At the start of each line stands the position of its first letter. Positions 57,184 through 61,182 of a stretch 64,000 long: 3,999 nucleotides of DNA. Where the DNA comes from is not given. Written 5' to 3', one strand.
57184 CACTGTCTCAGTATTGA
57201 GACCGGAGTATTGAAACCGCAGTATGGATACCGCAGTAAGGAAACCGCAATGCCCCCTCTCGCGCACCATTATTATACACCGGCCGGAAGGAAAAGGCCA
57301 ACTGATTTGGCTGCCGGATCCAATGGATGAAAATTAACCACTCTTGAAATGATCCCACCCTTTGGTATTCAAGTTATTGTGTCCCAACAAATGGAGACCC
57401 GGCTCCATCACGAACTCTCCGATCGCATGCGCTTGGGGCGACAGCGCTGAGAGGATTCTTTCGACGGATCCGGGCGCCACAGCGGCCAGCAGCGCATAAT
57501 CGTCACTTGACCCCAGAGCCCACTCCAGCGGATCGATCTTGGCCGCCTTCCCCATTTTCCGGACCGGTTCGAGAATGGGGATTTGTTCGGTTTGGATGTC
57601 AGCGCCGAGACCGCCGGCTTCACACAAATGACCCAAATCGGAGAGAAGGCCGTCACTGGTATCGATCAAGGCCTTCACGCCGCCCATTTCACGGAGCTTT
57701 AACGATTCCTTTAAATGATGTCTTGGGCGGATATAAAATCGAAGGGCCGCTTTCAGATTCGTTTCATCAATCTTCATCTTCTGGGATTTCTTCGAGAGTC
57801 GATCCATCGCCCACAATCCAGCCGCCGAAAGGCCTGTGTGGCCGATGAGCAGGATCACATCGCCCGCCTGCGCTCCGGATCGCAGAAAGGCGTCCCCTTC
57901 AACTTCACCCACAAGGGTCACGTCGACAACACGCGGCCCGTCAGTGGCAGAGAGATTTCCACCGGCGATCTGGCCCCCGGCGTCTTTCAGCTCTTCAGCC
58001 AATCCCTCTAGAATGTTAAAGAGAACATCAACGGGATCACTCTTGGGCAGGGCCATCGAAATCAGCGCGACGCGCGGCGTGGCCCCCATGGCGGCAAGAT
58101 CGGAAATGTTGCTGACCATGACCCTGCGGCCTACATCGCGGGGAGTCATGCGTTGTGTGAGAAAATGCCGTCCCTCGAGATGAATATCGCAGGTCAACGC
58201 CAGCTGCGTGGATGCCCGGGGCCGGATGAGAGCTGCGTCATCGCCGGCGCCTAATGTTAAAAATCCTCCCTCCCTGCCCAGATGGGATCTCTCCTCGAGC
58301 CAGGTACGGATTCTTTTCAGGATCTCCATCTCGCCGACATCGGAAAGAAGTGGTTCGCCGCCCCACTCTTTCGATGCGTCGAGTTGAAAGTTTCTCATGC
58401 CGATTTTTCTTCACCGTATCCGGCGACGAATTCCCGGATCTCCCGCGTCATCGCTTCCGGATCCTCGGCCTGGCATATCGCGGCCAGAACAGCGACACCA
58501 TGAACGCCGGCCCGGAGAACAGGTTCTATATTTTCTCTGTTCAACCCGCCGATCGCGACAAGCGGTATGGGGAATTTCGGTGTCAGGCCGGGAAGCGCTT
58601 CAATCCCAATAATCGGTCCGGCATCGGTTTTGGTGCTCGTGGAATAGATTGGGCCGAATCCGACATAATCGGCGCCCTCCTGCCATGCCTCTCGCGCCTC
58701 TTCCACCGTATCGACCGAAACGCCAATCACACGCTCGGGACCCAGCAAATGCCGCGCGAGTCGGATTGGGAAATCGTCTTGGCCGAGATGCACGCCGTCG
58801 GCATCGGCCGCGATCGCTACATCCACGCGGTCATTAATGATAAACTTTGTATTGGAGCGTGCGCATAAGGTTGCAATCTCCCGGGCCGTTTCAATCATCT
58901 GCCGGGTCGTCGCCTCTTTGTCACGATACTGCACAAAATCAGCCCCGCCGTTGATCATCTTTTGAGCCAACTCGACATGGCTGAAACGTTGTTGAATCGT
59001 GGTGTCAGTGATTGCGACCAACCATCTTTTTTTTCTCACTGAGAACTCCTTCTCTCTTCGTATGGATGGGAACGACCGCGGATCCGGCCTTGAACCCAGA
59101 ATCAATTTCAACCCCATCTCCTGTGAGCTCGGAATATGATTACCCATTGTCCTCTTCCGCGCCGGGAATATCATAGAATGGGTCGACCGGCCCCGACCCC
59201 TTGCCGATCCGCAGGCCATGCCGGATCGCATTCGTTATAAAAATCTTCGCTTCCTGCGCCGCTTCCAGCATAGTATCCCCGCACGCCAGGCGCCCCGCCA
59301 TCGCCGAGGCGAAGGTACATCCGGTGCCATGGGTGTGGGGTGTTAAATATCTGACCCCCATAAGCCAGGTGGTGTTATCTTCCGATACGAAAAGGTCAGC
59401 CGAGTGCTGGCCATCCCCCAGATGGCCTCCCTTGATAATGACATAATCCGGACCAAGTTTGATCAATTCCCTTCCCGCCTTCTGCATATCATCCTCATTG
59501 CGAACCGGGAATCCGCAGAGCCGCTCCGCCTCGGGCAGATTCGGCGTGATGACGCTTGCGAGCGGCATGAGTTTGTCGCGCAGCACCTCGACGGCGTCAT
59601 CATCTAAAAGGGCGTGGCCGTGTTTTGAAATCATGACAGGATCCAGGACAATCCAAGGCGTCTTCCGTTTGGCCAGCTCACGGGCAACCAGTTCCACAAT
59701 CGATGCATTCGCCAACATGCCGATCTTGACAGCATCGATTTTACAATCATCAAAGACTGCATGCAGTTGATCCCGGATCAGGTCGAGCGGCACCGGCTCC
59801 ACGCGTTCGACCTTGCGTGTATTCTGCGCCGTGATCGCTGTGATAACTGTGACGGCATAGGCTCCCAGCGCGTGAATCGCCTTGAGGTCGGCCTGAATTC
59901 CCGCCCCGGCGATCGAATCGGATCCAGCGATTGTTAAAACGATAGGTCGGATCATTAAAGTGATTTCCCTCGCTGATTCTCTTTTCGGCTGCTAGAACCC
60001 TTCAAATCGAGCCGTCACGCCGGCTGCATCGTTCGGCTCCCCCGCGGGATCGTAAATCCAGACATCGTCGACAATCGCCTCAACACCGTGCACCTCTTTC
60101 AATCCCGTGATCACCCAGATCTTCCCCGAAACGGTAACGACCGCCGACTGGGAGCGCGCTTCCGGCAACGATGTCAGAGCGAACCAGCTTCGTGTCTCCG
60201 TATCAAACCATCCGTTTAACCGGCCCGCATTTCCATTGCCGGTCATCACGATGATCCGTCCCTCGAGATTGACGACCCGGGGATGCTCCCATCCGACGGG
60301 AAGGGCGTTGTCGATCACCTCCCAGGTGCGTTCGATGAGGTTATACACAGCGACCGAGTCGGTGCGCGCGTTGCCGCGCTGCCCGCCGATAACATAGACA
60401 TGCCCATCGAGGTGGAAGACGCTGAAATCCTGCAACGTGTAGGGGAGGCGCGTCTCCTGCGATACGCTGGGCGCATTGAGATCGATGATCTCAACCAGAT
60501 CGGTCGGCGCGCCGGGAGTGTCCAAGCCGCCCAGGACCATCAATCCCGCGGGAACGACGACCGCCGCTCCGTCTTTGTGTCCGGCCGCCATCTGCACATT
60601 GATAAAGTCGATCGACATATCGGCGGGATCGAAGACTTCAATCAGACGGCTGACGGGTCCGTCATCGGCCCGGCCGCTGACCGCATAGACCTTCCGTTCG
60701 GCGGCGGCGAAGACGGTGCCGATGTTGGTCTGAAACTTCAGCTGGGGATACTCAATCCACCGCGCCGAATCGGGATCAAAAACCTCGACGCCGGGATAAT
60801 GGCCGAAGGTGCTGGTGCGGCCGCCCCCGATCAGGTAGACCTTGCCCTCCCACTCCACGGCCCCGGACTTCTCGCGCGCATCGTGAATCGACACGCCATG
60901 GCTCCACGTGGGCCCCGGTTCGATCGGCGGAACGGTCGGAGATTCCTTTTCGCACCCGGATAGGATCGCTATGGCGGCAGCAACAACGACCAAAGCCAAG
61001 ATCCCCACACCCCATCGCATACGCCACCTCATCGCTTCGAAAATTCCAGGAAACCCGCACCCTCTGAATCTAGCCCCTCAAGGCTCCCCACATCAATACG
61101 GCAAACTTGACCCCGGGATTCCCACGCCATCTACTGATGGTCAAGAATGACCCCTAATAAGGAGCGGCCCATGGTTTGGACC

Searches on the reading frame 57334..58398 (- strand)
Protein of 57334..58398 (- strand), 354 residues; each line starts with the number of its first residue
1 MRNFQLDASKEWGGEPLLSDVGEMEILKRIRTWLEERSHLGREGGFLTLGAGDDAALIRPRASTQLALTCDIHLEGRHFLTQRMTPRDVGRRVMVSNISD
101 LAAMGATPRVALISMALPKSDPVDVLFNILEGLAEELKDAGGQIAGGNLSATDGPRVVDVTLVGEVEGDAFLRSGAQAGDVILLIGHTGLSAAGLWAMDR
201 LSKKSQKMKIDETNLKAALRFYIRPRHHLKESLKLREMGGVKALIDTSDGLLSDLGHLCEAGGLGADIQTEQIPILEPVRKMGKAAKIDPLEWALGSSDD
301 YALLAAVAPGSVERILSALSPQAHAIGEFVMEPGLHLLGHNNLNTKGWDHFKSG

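Call 8: search_protein_families(library=pfam, proteins=[window:57334-58398:-], max_evalue=0.01)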
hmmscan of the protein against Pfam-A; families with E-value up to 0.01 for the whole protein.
window:57334-58398:- (354 aa): 2 families
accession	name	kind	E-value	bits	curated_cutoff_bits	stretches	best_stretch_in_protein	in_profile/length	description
PF00586.29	AIRS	-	5.6e-25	88.4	24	1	52-166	1-112/112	AIR synthase related protein, N-terminal domain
PF02769.27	AIRS_C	-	1.1e-13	52.1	23.1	1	177-334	1-150/156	AIR synthase related protein, C-terminal domain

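Call 11: find_encoding_contigs(protein=window:57334-58398:-, flank=3000, max_places=10)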
Protein window:57334-58398:- (354 aa): 4 contigs read that carry it; 2 places shown.
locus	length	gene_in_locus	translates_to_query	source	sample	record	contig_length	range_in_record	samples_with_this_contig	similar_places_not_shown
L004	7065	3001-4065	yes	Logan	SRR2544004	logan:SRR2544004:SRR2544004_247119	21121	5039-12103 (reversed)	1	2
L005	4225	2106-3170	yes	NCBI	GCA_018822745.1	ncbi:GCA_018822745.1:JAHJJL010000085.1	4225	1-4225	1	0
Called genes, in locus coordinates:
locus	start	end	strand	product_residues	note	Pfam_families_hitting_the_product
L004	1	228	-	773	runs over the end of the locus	PF08267:Meth_synt_1, PF01717:Meth_synt_2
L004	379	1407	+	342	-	PF13415:Beta-prop_FBX42 (faint), PF24996:NANM (faint), PF07646:Kelch_2 (faint), PF24681:Kelch_KLHDC2_KLHL20_DRC7, PF25210:Kelch_FKB95, PF13964:Beta-prop_Calicin, PF24681:Kelch_KLHDC2_KLHL20_DRC7, PF01344:Kelch_1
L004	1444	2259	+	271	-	PF01256:Carb_kinase, PF08543:Phos_pyr_kin, PF00294:PfkB (weak)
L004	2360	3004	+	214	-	PF02581:TMP-TENI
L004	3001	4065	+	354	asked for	PF00586:AIRS, PF02769:AIRS_C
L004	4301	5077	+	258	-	-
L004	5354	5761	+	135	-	PF09969:DUF2203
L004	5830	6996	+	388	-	PF01546:Peptidase_M20, PF07687:M20_dimer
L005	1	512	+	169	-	PF13415:Beta-prop_FBX42 (faint), PF13964:Beta-prop_Calicin, PF24681:Kelch_KLHDC2_KLHL20_DRC7, PF25210:Kelch_FKB95 (weak), PF24996:NANM (faint), PF01344:Kelch_1, PF07646:Kelch_2 (faint)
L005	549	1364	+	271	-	PF01256:Carb_kinase, PF08543:Phos_pyr_kin, PF00294:PfkB (weak)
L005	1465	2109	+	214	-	PF02581:TMP-TENI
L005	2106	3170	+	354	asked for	PF00586:AIRS, PF02769:AIRS_C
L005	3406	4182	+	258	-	-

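Call 26: find_homologous_proteins(query=window:57334-58398:-, max_evalue=1e-30)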
Query window:57334-58398:- (354 aa): 536 proteins with E <= 1e-30 among 8000 candidates; the best 120 are listed.
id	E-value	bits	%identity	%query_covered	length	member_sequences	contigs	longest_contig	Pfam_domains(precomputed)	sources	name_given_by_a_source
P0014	7.6e-230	780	100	100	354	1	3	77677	PF00586.30,PF02769.28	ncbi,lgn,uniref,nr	ncbi:MAG: thiamine-phosphate kinase [Candidatus Eisenbacteria bacterium]|uniref:Thiamine-monophospha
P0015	6.2e-175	600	77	100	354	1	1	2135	PF00586.30,PF02769.28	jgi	jgi:thiamine-monophosphate kinase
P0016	3.5e-118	413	59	93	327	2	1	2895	PF00586.30,PF02769.28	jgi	jgi:thiamine-monophosphate kinase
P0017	2.2e-117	410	58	96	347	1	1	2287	PF00586.30,PF02769.28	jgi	jgi:thiamine-monophosphate kinase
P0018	6.2e-113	396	57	95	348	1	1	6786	PF00586.30,PF02769.28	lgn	-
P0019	2.1e-105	371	56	91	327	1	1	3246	PF00586.30,PF02769.28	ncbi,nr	ncbi:MAG: thiamine-phosphate kinase, partial [Candidatus Eisenbacteria bacterium]|nr:thiamine-phosph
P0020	3.6e-101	357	53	98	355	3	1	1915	PF00586.30,PF02769.28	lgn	-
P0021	9.1e-94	333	51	98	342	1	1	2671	PF00586.30,PF02769.28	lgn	-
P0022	6.7e-78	281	48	85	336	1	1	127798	PF00586.30,PF02769.28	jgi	jgi:thiamine-monophosphate kinase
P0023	7.3e-65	238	41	94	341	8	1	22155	PF00586.30,PF02769.28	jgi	-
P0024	3.9e-64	235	40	95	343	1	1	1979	PF00586.30,PF02769.28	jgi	jgi:thiamine-monophosphate kinase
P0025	3.9e-64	235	42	95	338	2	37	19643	PF00586.30,PF02769.28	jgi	jgi:thiamine-monophosphate kinase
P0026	1.5e-62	230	37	95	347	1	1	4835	PF00586.30,PF02769.28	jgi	jgi:thiamine-monophosphate kinase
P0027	2.3e-62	230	42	95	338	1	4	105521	PF00586.30,PF02769.28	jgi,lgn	-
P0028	1.2e-60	224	40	95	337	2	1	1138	PF00586.30,PF02769.28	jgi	jgi:thiamine-monophosphate kinase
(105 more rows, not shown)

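Call 27: find_encoding_contigs(protein=P0015, flank=3000, max_places=3)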
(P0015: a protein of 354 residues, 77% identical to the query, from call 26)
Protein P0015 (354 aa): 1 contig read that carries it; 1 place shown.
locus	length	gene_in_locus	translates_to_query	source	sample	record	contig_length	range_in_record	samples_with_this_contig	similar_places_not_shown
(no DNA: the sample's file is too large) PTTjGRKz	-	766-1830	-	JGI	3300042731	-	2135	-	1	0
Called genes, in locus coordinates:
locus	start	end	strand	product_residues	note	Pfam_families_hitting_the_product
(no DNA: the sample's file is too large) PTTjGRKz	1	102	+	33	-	?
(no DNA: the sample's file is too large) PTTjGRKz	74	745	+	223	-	PF02581:TMP-TENI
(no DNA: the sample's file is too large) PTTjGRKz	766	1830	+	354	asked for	PF00586:AIRS, PF02769:AIRS_C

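Call 29: find_encoding_contigs(protein=P0019, flank=3000, max_places=3)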
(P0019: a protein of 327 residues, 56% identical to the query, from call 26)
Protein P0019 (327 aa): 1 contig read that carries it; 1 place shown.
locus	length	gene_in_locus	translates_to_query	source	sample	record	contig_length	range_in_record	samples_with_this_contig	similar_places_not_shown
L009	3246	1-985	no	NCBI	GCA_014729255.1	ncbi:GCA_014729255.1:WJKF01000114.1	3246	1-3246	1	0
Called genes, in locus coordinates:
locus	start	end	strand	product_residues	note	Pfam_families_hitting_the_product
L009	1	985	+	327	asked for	PF00586:AIRS, PF02769:AIRS_C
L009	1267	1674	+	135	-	PF09969:DUF2203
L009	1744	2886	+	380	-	PF01546:Peptidase_M20, PF07687:M20_dimer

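Call 33: find_related_loci(query=A2, collection=metagenome_contigs, flank=3000)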
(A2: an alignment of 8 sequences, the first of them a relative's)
Query A2 (354 aa) in metagenome_contigs; peptide patterns used: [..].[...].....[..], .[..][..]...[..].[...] (x = any residue, [..] = any of these).
600 stretches matched a pattern (row limit reached: there are more); 383 encode a relative of the query (tblastn E <= 1e-3); the best 80 are kept; 80 distinct loci.
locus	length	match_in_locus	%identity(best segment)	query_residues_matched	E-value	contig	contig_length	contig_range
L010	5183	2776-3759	37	23-354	8e-50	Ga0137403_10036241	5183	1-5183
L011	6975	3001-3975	36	47-352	3e-47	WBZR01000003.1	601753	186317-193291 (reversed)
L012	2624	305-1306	33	18-354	8e-46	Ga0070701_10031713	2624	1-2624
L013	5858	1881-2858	36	23-352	1e-45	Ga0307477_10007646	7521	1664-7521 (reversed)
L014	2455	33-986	34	35-351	4e-45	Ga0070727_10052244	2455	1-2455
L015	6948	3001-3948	36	45-353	2e-43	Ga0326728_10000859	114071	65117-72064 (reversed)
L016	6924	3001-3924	34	18-351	5e-43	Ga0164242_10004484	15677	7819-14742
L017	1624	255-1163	38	47-352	1e-43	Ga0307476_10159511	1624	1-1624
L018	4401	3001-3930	35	38-351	4e-42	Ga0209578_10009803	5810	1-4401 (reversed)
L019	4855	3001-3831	37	20-309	1e-41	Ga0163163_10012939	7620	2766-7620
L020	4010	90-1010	31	18-351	6e-42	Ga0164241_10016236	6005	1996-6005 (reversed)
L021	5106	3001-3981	34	43-351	1e-41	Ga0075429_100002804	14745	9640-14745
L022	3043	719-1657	32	18-351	1e-41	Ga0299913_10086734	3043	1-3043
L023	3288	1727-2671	33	21-351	2e-41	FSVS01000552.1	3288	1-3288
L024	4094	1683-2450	35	43-311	3e-41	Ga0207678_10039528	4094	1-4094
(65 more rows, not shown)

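Call 49: find_encoding_contigs(protein=P0018, flank=4000, max_places=3)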
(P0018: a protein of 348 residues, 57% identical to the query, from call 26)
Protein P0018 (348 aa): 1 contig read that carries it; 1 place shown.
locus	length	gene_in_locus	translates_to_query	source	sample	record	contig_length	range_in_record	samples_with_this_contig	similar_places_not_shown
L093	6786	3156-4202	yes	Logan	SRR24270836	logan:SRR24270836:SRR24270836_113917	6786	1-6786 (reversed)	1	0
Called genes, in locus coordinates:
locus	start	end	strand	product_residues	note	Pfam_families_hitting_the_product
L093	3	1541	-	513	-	?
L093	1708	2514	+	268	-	PF01256:Carb_kinase (weak), PF00294:PfkB, PF08543:Phos_pyr_kin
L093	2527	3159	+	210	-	PF02581:TMP-TENI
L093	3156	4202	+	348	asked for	PF00586:AIRS, PF02769:AIRS_C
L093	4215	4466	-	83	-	-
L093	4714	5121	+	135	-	PF09969:DUF2203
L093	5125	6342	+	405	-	PF01546:Peptidase_M20, PF07687:M20_dimer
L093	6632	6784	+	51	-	?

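Call 65: find_encoding_contigs(protein=P0016, flank=3000, max_places=2)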
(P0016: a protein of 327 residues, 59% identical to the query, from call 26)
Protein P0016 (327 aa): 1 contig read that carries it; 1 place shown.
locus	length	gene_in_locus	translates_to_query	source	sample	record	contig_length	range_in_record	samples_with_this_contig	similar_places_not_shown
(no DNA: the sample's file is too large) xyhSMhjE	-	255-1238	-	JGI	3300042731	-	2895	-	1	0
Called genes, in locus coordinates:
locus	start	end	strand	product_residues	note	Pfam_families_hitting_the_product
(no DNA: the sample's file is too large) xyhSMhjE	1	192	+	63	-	?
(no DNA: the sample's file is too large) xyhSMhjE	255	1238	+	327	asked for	PF00586:AIRS, PF02769:AIRS_C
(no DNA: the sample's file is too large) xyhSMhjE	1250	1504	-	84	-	-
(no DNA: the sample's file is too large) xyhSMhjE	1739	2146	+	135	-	PF09969:DUF2203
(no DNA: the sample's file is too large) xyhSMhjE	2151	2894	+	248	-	?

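Call 66: find_encoding_contigs(protein=P0017, flank=3000, max_places=2)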
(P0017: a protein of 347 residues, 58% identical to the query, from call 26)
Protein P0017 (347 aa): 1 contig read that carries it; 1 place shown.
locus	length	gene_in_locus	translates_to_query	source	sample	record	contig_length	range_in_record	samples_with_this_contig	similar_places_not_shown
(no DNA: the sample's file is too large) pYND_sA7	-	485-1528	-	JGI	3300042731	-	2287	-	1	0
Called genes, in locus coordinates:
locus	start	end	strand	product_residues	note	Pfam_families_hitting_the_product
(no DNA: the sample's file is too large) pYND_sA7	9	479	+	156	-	PF02581:TMP-TENI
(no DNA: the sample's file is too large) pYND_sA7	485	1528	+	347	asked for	PF00586:AIRS, PF02769:AIRS_C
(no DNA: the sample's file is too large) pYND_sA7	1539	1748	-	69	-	-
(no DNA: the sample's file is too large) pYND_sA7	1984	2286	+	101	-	?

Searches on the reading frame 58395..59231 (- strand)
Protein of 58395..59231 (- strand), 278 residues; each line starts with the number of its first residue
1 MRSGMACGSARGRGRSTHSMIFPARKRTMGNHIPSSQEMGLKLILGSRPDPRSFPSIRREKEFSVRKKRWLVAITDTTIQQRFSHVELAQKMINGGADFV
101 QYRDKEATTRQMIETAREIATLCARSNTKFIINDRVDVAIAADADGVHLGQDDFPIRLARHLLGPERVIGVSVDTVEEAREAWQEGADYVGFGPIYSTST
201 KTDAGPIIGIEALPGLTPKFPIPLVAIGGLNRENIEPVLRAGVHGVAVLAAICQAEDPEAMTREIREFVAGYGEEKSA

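Call 8: search_protein_families(library=pfam, proteins=[window:58395-59231:-], max_evalue=0.01)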
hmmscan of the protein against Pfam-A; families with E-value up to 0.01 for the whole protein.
window:58395-59231:- (278 aa): 2 families
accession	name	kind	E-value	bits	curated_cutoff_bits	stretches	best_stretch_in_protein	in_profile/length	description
PF02581.23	TMP-TENI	-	2.8e-62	209.7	27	1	71-252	1-180/180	Thiamine monophosphate synthase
PF03060.21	NMO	-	0.00092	19.1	28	1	112-260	87-233/331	Nitronate monooxygenase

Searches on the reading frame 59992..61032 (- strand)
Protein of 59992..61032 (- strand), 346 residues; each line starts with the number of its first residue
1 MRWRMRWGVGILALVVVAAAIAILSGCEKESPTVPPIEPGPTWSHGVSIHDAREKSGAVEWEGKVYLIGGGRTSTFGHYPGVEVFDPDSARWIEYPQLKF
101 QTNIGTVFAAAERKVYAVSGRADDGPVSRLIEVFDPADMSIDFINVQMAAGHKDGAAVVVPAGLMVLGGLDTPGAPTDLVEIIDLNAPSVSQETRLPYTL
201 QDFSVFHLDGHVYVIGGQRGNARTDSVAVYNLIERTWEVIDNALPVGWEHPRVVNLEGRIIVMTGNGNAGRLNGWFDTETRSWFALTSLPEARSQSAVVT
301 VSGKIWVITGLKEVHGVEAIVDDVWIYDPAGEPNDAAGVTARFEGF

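Call 8: search_protein_families(library=pfam, proteins=[window:59992-61032:-], max_evalue=0.01)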
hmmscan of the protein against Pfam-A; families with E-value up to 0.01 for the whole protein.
window:59992-61032:- (346 aa): 9 families
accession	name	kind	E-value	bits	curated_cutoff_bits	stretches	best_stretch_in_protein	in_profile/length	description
PF13964.12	Kelch_6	-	1.3e-26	92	25.3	2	202-242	4-45/50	Kelch motif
PF24681.1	Kelch_KLHDC2_KLHL20_DRC7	-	2.7e-25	89.4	50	2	156-330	3-187/221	KLHDC2/KLHL20/DRC7 Kelch-repeats domain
PF01344.31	Kelch_1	-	2.3e-20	72.2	20.1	2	203-240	5-42/46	Kelch motif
PF25210.1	Kelch_FKB95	-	7.8e-20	72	70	2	156-266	37-150/268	FKB95, Kelch-repeats domain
PF07646.21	Kelch_2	-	1.2e-10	41.2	21.3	0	208-238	10-42/48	Kelch motif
PF24996.1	NANM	-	6.1e-10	38.9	45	0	206-276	60-134/350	N-acetylneuraminate epimerase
PF13418.12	Kelch_4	-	3.4e-08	33.7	21.6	1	202-242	4-46/49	Galactose oxidase, central domain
PF13415.12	Kelch_3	-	1.6e-07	31.8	22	0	210-245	2-38/48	Galactose oxidase, central domain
PF24981.1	Beta-prop_ATRN-LZTR1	-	0.00011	22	50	0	212-298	1-92/289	Attractin/LZTR1 beta-propeller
